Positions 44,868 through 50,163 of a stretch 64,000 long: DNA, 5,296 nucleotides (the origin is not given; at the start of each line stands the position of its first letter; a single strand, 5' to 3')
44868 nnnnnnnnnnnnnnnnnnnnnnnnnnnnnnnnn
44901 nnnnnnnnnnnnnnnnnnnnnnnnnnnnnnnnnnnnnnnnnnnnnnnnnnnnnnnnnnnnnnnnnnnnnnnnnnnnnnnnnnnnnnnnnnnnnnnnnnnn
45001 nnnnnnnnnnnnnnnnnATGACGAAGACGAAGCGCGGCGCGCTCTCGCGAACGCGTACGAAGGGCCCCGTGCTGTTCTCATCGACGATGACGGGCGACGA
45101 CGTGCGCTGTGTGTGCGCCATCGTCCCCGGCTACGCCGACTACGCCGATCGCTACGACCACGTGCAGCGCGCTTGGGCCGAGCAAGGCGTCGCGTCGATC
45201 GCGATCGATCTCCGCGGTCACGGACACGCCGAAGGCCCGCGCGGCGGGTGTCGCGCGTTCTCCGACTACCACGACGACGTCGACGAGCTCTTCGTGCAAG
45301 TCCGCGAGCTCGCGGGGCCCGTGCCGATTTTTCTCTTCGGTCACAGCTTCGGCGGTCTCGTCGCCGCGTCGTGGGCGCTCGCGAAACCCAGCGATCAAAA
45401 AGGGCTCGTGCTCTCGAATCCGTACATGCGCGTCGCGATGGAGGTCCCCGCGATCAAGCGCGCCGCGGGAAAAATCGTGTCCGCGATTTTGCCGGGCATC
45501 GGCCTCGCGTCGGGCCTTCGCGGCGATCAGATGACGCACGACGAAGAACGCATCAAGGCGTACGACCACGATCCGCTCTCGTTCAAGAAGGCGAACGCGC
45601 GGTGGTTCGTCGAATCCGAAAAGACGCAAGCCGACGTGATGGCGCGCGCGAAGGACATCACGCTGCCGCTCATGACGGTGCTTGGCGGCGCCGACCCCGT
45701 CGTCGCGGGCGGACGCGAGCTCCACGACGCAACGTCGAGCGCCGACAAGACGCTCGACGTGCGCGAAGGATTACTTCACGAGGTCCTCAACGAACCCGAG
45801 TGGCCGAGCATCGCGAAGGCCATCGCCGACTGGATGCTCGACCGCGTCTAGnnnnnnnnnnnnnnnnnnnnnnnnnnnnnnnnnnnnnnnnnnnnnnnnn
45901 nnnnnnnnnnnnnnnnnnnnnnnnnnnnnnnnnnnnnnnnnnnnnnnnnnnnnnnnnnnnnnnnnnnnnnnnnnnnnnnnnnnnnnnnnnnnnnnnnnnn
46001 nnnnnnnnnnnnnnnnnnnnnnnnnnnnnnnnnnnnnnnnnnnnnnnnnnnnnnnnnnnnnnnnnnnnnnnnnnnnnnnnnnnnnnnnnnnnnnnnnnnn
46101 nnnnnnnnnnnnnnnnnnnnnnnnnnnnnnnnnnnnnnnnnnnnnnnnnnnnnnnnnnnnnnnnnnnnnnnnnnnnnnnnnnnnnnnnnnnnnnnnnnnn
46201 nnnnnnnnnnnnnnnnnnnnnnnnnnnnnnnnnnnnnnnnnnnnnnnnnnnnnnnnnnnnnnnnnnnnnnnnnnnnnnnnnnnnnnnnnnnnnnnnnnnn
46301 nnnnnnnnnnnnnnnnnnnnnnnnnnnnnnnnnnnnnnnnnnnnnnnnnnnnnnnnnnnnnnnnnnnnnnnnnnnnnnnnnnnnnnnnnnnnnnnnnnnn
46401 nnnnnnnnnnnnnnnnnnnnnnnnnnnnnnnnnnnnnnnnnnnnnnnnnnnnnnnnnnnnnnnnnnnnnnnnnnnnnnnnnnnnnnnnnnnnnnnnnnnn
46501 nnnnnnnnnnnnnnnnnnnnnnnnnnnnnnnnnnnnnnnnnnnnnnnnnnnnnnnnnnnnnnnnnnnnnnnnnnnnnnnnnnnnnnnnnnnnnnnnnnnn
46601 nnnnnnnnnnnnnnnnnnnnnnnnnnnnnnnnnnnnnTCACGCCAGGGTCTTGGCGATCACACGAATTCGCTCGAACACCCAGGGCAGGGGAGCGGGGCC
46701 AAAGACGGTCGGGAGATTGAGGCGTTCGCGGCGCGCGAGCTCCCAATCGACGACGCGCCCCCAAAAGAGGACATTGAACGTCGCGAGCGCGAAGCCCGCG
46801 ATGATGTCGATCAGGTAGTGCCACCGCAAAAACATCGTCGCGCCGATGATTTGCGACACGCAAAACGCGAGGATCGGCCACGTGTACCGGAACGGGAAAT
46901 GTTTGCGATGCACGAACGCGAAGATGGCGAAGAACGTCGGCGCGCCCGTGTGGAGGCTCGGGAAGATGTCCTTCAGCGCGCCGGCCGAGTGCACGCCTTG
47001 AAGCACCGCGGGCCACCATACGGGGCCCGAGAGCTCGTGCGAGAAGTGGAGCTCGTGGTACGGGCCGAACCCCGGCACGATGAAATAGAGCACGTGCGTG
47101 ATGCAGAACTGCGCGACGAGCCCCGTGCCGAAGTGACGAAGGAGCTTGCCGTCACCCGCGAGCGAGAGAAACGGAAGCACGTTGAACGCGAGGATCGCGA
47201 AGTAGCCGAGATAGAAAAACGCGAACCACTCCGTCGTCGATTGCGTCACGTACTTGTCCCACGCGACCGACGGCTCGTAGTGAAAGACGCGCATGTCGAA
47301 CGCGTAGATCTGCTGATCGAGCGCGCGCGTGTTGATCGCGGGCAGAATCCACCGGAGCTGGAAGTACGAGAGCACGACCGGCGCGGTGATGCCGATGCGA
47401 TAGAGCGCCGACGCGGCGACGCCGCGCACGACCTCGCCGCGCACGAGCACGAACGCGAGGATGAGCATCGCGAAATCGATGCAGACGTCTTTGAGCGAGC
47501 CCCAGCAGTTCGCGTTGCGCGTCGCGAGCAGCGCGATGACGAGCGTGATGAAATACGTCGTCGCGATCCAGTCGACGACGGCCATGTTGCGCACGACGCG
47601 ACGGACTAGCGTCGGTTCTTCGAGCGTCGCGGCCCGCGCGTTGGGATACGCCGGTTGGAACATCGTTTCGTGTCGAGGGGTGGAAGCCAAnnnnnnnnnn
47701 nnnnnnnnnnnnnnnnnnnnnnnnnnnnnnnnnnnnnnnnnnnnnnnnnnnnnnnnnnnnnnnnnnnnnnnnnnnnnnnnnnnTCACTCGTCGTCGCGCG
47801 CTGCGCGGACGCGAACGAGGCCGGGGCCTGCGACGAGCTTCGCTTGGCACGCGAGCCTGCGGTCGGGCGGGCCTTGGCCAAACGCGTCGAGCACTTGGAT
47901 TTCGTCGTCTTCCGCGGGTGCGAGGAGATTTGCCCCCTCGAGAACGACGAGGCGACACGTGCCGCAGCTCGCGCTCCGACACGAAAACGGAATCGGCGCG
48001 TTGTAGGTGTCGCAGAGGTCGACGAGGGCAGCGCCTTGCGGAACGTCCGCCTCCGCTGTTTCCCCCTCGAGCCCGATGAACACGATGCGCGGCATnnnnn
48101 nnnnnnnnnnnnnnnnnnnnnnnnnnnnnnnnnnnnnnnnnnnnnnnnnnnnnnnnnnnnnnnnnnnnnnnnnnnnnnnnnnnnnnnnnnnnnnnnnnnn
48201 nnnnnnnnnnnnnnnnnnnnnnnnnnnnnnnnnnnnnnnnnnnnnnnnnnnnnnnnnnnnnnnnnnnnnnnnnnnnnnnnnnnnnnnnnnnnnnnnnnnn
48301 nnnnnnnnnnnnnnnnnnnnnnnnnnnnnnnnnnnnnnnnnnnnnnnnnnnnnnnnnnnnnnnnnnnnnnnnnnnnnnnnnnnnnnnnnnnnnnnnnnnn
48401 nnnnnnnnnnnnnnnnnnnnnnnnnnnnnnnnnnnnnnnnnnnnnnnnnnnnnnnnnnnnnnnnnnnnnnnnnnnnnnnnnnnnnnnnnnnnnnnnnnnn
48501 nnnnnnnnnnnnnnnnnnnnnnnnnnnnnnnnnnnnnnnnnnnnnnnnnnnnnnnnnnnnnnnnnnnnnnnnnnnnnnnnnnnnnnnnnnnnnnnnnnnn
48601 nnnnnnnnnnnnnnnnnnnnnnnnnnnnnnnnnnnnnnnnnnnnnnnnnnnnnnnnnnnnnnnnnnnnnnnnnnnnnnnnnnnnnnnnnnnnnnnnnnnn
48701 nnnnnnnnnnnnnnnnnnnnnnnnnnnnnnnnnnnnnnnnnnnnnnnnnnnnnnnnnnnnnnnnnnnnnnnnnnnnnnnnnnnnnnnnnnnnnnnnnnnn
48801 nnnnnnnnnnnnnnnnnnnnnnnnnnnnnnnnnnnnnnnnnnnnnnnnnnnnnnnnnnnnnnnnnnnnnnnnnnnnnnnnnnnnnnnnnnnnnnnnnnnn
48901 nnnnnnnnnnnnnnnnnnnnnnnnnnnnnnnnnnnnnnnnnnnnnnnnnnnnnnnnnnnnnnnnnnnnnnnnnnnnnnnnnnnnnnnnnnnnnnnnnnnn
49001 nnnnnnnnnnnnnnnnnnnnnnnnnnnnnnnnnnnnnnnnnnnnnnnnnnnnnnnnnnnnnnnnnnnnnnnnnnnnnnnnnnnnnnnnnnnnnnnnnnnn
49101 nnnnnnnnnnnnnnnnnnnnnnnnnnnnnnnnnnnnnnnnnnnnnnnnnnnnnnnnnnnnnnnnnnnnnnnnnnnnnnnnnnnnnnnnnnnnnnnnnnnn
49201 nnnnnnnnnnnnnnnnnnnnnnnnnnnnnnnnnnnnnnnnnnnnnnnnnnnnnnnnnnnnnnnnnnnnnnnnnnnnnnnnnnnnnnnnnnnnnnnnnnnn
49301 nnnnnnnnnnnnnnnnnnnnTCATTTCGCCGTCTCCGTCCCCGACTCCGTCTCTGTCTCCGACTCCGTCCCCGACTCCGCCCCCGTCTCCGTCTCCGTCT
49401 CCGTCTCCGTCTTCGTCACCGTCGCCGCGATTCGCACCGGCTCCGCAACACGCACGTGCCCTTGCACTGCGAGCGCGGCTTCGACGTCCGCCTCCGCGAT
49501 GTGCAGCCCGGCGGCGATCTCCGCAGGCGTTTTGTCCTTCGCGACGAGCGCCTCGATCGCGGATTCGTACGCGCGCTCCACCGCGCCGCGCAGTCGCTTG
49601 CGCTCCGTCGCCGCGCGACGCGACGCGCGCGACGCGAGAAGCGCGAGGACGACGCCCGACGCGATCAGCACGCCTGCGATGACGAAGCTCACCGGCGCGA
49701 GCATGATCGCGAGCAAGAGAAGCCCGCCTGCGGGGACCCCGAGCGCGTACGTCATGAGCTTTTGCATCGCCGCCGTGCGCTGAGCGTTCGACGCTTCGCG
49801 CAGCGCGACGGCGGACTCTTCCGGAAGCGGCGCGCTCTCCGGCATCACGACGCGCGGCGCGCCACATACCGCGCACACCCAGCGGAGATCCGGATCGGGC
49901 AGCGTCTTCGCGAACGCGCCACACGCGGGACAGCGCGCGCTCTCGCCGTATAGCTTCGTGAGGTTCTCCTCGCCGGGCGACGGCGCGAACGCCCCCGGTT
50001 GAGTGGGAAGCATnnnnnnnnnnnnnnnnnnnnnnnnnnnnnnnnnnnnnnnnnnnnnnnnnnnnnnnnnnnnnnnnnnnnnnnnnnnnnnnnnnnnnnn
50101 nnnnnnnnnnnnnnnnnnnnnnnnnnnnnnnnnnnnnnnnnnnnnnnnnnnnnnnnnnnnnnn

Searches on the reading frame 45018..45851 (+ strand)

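Call 6: search_protein_families(library=pfam, max_evalue=0.1, proteins=[window:45018-45851:+])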
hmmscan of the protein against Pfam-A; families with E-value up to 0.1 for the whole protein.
window:45018-45851:+ (277 aa): 7 families
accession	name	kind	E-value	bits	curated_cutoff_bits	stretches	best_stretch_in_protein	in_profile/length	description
PF12146.15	Hydrolase_4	-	9.2e-61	205.6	27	1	29-261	3-239/239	Serine aminopeptidase, S33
PF00561.26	Abhydrolase_1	-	5.8e-16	59.3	25.8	1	35-156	5-122/245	alpha/beta hydrolase fold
PF12697.13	Abhydrolase_6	-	1.9e-13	52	26.3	1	36-230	4-180/217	Alpha/beta hydrolase family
PF00975.26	Thioesterase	-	0.00032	21.4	26.4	1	42-120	12-84/226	Thioesterase domain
PF00326.27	Peptidase_S9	-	0.02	14.8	22.6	1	47-140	4-102/213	Prolyl oligopeptidase family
PF06821.19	Ser_hydrolase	-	0.042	14.2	22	0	35-135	3-90/172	Serine hydrolase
PF07859.19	Abhydrolase_3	-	0.045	14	25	0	97-151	66-100/210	alpha/beta hydrolase fold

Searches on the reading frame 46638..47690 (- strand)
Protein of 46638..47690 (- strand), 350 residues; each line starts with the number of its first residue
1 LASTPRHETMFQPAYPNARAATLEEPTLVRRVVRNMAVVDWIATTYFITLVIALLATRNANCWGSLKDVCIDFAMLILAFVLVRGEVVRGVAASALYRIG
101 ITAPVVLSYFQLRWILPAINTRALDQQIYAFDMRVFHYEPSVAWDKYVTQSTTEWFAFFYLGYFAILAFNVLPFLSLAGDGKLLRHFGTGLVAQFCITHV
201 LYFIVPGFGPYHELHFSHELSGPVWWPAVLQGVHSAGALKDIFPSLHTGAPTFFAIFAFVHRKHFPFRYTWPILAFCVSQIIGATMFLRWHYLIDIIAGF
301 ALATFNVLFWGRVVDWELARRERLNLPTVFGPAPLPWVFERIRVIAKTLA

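Call 6: search_protein_families(library=pfam, max_evalue=0.1, proteins=[window:46638-47690:-])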
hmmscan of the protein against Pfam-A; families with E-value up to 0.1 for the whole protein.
window:46638-47690:- (350 aa): 2 families
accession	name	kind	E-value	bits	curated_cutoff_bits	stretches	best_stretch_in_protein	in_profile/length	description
PF14378.12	PAP2_3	-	4.9e-11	43.2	27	1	127-305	2-186/190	PAP2 superfamily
PF01569.27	PAP2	-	8.8e-06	25.9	27.2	1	188-312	6-123/130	PAP2 superfamily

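Call 7: search_protein_families(library=ncbifam, max_evalue=0.1, proteins=[window:46638-47690:-])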
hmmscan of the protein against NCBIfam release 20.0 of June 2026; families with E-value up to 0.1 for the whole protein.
window:46638-47690:- (350 aa): 0 families

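Call 30: search_protein_families(library=padloc, max_evalue=0.01, proteins=[window:46638-47690:-])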
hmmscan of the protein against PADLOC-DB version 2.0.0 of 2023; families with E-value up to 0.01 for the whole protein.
window:46638-47690:- (350 aa): 0 families

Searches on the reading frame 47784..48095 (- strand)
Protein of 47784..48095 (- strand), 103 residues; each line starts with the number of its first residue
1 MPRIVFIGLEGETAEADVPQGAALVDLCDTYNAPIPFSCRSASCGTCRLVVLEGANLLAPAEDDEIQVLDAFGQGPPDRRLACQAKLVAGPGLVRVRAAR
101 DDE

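Call 30: search_protein_families(library=padloc, max_evalue=0.01, proteins=[window:47784-48095:-])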
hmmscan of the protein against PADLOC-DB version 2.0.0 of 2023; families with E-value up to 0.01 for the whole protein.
window:47784-48095:- (103 aa): 0 families

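Call 37: search_solved_structures(query=window:47784-48095:-, max_evalue=0.001)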
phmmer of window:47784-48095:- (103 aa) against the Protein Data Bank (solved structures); distinct sequences matched with E-value up to 0.001: 33.
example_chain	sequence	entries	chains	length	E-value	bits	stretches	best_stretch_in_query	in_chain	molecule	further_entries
9i2a_A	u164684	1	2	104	5.5e-11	45.9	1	16-97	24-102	Ferredoxin-4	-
5h57_A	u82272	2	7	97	2.4e-07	34.2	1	3-53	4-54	Ferredoxin-3, chloroplastic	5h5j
2wlb_A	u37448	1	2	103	3.4e-07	33.8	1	4-97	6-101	ELECTRON TRANSFER PROTEIN 1, MITOCHONDRIAL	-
2mjd_A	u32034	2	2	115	2.8e-06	30.8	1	3-94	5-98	Adrenodoxin homolog, mitochondrial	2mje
1roe_A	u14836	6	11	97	3.9e-06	30.3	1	5-55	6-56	FERREDOXIN | Ferredoxin-1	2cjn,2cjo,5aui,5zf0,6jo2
6khi_1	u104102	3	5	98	3.9e-06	30.3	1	5-55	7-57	Ferredoxin-1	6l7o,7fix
1i7h_A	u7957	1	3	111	4.6e-06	30.1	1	13-89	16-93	FERREDOXIN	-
1oqq_A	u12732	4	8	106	5.3e-05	26.7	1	3-87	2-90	Putidaredoxin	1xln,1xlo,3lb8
3w9c_B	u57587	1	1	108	7e-05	26.3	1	3-87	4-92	Putidaredoxin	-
1oqr_A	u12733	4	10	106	7.6e-05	26.2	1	3-87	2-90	Putidaredoxin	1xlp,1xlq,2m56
1gpx_A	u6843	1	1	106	7.6e-05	26.2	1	3-87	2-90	PUTIDAREDOXIN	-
1frr_A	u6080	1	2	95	9e-05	26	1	15-55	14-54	FERREDOXIN I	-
1r7s_A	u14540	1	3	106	0.0001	25.8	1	3-87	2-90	Putidaredoxin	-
5gxg_B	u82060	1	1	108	0.0001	25.8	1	3-87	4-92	Putidaredoxin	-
4jwu_C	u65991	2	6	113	0.0001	25.8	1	1-87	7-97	Putidaredoxin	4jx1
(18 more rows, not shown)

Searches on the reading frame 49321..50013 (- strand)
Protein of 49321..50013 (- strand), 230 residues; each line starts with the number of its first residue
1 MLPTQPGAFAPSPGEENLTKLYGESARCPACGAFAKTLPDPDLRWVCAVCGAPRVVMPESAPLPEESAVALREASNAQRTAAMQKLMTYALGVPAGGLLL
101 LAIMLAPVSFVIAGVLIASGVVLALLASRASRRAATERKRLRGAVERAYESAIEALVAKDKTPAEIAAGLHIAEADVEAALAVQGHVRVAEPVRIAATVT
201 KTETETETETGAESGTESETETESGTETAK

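Call 6: search_protein_families(library=pfam, max_evalue=0.1, proteins=[window:49321-50013:-])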
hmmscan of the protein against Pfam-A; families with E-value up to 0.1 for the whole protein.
window:49321-50013:- (230 aa): 1 family
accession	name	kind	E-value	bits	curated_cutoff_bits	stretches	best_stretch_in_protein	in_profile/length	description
PF06390.17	NESP55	-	0.00024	21.3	35.4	1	121-229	43-143/261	Neuroendocrine-specific golgi protein P55 (NESP55)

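Call 7: search_protein_families(library=ncbifam, max_evalue=0.1, proteins=[window:49321-50013:-])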
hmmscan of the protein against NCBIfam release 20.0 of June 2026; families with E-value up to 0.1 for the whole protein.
window:49321-50013:- (230 aa): 2 families
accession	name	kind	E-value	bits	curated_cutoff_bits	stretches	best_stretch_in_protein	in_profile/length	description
NF038017.1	ABC_perm1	subfamily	0.0029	17.6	100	1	87-203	52-169/184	ABC transporter permease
NF051451.1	30S_S2_sunset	exception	0.037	13.1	710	1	130-221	243-330/382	30S ribosomal protein S2, sunset domain variant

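Call 26: list_cluster_members(proteins=[P0001, window:49321-50013:-, window:47784-48095:-])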
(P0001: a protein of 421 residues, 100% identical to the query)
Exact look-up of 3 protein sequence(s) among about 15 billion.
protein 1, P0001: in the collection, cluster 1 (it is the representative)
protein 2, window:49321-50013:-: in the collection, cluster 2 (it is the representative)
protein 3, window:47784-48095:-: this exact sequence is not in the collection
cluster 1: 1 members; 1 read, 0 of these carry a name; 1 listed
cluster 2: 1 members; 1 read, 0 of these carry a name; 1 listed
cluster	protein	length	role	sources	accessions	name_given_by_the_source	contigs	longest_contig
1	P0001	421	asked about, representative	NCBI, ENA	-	-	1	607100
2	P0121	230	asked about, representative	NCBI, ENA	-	-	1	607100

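Call 27: find_encoding_contigs(protein=window:49321-50013:-, flank=10000, max_places=2)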
Protein window:49321-50013:- (230 aa): no gene with exactly this product is on record in the collection.

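Call 30: search_protein_families(library=padloc, max_evalue=0.01, proteins=[window:49321-50013:-])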
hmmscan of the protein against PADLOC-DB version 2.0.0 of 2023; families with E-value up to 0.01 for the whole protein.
window:49321-50013:- (230 aa): 0 families

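Call 31: find_homologous_proteins(query=window:49321-50013:-)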
Query window:49321-50013:- (230 aa): 54 proteins with E <= 0.001 among 7957 candidates.
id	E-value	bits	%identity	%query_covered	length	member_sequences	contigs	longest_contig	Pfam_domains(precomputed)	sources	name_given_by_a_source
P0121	3.4e-136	470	100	100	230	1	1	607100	-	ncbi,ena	-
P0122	5.2e-91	322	72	97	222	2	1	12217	-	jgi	jgi:hypothetical protein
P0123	1.3e-87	311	72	93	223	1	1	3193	-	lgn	-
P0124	8.1e-80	286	69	80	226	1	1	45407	-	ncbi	-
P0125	5.8e-79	283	70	82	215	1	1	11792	-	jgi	jgi:ribosomal protein S27AE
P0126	5.2e-77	277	71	80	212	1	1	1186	-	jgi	jgi:hypothetical protein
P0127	1.3e-76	275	67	92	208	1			-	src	-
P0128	6.5e-76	273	70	80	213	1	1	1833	-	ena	-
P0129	2.3e-74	268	71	81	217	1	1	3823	-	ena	-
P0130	3.2e-74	268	67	88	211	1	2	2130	-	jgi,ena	-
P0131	6.6e-74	266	69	84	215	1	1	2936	-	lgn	-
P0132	7.4e-74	266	68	84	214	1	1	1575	-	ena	-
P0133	8.1e-74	266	63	97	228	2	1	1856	-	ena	-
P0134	1.3e-73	266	69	84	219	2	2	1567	-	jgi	jgi:hypothetical protein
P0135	2.4e-73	265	70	78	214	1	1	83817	-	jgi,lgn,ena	-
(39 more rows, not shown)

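Call 45: predict_structure(alignment_id=A3)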
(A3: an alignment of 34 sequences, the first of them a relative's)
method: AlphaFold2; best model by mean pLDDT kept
length: 230 residues; sequences in the alignment: 34
mean_pLDDT: 83.0   pTM: 0.69
mean pLDDT of the five models: 83.0, 82.2, 81.9, 81.6, 81.0
residues with pLDDT >= 90: 153; 70-90: 19; 50-70: 31; < 50: 27
segments of 3 or more residues with pLDDT < 50: 202-219, 226-228
pLDDT, mean of each block of 10 residues (from residue 1): 54 75 89 93 94 93 95 96 95 95 93 94 95 95 96 96 96 95 73 59 47 42 48
secondary structure, 60 per line:
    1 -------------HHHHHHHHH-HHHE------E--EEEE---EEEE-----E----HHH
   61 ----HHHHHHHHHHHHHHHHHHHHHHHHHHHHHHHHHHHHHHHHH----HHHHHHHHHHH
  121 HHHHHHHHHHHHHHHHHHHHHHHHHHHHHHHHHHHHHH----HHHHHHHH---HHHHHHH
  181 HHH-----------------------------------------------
elements in order: H14-22 E37-40 E44-47 H65-105 H110-158 H163-170 H174-183
